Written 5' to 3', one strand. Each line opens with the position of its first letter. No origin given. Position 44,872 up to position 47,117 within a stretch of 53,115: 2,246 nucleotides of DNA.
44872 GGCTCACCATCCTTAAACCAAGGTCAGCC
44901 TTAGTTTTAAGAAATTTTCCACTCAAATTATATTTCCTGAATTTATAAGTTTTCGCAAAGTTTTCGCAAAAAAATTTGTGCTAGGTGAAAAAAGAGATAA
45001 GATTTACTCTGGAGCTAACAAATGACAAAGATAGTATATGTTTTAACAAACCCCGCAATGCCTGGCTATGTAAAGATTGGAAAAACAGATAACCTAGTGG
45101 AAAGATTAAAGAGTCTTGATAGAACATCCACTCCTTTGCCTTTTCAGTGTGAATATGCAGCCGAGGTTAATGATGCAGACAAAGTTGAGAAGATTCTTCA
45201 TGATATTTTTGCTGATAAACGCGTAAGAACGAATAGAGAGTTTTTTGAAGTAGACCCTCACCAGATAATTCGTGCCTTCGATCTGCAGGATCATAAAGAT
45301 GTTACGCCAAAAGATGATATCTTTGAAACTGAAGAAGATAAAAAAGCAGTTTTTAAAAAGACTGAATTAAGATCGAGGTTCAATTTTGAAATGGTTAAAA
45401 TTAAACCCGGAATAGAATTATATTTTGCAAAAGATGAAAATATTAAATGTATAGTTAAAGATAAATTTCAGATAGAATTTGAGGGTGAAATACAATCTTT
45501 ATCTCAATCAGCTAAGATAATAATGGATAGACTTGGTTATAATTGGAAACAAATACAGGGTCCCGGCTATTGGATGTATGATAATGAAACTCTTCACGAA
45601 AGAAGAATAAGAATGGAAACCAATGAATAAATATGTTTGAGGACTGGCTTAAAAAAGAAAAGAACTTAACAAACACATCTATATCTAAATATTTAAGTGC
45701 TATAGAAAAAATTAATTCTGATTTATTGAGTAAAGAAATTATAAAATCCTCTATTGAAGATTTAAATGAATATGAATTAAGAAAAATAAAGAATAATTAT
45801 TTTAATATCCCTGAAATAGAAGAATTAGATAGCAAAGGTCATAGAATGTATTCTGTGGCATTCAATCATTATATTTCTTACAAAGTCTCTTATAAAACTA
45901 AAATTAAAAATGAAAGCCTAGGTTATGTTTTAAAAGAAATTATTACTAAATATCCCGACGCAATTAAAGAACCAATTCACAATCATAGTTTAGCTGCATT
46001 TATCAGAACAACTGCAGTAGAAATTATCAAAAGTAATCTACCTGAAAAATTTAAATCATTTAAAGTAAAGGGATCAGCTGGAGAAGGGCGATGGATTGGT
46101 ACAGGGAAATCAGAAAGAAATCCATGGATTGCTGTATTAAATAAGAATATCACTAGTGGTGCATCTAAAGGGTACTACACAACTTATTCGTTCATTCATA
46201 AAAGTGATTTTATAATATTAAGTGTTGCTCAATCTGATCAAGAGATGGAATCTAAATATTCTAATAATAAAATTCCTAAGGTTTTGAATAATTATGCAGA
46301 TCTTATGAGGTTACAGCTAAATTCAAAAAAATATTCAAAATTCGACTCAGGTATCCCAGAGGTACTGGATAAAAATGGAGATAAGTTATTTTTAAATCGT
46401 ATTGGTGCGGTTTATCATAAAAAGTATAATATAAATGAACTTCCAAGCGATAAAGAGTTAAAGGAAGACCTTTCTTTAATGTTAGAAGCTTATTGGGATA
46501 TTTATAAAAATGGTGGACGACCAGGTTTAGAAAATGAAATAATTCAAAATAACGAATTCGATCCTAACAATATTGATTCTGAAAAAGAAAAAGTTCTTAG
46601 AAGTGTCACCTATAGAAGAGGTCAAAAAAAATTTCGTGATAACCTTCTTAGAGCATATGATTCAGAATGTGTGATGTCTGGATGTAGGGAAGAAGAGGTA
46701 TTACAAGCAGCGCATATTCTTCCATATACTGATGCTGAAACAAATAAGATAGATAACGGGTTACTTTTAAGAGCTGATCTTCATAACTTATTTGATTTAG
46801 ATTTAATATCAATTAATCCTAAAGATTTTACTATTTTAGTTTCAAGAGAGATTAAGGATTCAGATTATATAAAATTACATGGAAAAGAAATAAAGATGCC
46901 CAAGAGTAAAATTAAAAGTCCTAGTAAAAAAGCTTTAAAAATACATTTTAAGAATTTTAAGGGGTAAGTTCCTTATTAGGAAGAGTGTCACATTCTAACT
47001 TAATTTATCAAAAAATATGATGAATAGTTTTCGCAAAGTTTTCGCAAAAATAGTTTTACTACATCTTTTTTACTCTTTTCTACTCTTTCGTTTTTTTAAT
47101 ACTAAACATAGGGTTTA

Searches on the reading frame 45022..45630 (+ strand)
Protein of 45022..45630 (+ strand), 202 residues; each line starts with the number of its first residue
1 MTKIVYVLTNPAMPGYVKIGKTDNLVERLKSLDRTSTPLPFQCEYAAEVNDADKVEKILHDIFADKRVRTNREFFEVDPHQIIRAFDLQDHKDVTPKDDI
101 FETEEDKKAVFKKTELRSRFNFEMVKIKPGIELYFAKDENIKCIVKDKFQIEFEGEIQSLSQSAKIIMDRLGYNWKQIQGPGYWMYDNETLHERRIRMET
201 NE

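Call 9: search_protein_families(library=pfam, proteins=[window:45022-45630:+], max_evalue=0.01)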
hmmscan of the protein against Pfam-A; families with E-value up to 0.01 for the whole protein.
window:45022-45630:+ (202 aa): 2 families
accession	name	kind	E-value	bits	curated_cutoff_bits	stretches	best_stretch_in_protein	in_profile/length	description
PF10544.15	T5orf172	-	4.3e-18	66.1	20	1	4-86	2-97/101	T5orf172 domain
PF13455.12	MUG113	-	7.8e-18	65.3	22.3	1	17-85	1-69/73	Meiotically up-regulated gene 113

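Call 36: find_encoding_contigs(protein=window:45022-45630:+, flank=4000, max_places=6)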
Protein window:45022-45630:+ (202 aa): 2 contigs read that carry it; 2 places shown.
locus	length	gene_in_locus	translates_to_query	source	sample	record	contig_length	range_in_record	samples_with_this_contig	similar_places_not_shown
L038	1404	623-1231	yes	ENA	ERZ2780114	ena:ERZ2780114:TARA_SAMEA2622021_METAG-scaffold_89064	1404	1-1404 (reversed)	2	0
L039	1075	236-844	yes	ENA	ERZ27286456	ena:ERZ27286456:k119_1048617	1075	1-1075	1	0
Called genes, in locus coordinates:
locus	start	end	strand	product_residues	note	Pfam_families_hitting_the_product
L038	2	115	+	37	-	?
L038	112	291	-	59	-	-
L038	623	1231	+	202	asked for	PF10544:T5orf172, PF13455:MUG113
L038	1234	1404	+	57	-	?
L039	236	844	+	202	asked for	PF10544:T5orf172, PF13455:MUG113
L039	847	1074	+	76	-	?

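Call 59: search_protein_families(library=padloc, proteins=[window:45022-45630:+], max_evalue=0.001)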
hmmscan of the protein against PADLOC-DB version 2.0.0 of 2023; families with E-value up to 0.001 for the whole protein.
window:45022-45630:+ (202 aa): 6 families
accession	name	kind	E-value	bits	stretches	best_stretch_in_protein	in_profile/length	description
PDLC05041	PDC-S57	-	6.8e-72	239.5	1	2-200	5-208/212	-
PDLC05043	PDC-S57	-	1e-44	150.7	1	3-200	5-218/221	-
PDLC05040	PDC-S57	-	7.1e-15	53.5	1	4-146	5-142/229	-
PDLC05042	PDC-S57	-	8.1e-15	53.1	1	4-99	9-106/245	-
PDLC03977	PD-Lambda-1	-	3.5e-06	24.2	1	17-94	372-454/496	-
PDLC03976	PD-Lambda-1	-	2.1e-05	21.6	1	17-91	373-452/491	-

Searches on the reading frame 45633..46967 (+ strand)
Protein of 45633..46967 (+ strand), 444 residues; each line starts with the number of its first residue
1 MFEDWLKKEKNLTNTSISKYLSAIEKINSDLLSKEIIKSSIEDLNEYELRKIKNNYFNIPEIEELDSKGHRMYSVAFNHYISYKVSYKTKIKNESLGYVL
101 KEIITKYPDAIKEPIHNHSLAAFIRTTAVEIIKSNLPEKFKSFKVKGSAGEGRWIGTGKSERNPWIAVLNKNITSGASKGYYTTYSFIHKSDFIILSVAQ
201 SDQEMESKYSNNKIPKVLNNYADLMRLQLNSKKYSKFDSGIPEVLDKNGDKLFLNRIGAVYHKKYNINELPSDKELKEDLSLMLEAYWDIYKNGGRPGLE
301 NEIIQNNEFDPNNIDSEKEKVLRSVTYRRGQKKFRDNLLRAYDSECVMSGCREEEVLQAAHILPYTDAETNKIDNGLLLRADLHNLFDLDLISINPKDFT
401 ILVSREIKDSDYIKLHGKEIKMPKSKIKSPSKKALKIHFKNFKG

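Call 9: search_protein_families(library=pfam, proteins=[window:45633-46967:+], max_evalue=0.01)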
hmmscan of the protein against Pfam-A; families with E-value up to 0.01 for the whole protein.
window:45633-46967:+ (444 aa): 3 families
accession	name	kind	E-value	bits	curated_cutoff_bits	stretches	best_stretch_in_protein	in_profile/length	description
PF12102.13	MrcB_N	-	8.8e-29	100.9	25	1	103-290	2-181/183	MrcB-like, N-terminal domain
PF13391.12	HNH_2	-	3.3e-12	46.5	21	1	346-395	1-66/66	HNH endonuclease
PF13102.12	Phage_int_SAM_5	-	0.0053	17.5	22.3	0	2-41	54-92/98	Phage integrase SAM-like domain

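Call 30: find_homologous_proteins(query=window:45633-46967:+, max_evalue=1e-40)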
Query window:45633-46967:+ (444 aa): 4 proteins with E <= 1e-40 among 8000 candidates.
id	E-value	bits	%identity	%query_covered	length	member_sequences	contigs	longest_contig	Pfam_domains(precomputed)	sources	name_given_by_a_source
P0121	1.8e-179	615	95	65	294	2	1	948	PF13391.13,PF12102.14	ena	-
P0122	8.1e-177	606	67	100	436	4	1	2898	PF13391.13,PF12102.14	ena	-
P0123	9.8e-115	402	57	78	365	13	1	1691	PF13391.13,PF12102.14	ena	-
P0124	3.5e-101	357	55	78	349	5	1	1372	PF13391.13,PF12102.14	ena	-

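Call 31: find_encoding_contigs(protein=P0122, flank=4000, max_places=5)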
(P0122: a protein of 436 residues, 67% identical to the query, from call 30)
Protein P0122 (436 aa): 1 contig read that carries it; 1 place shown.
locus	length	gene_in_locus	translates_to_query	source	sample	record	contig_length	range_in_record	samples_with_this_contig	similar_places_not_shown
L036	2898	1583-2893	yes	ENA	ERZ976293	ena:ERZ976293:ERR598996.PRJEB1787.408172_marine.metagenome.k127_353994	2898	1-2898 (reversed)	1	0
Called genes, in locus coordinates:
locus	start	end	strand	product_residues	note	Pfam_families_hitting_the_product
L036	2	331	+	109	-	?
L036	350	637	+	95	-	-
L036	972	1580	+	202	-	PF10544:T5orf172, PF13455:MUG113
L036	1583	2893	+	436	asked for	PF12102:MrcB_N, PF13391:HNH_2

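Call 32: find_encoding_contigs(protein=P0123, flank=4000, max_places=5)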
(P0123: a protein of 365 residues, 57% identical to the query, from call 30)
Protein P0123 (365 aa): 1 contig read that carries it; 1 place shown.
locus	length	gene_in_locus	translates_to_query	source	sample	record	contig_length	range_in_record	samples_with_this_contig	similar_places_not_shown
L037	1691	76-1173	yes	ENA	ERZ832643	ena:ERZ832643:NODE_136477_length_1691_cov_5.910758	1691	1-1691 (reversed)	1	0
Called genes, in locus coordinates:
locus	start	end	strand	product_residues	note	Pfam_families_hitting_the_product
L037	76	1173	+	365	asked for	PF12102:MrcB_N, PF13391:HNH_2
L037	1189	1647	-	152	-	-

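Call 59: search_protein_families(library=padloc, proteins=[window:45633-46967:+], max_evalue=0.001)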
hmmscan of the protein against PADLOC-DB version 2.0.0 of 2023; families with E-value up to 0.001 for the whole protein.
window:45633-46967:+ (444 aa): 2 families
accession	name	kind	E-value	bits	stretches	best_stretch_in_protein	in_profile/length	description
PDLC04132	HNH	-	6.2e-20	69.5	1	309-440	132-269/286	-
PDLC03546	HNH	-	2.8e-11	41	1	327-441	155-275/282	Type II restriction enzyme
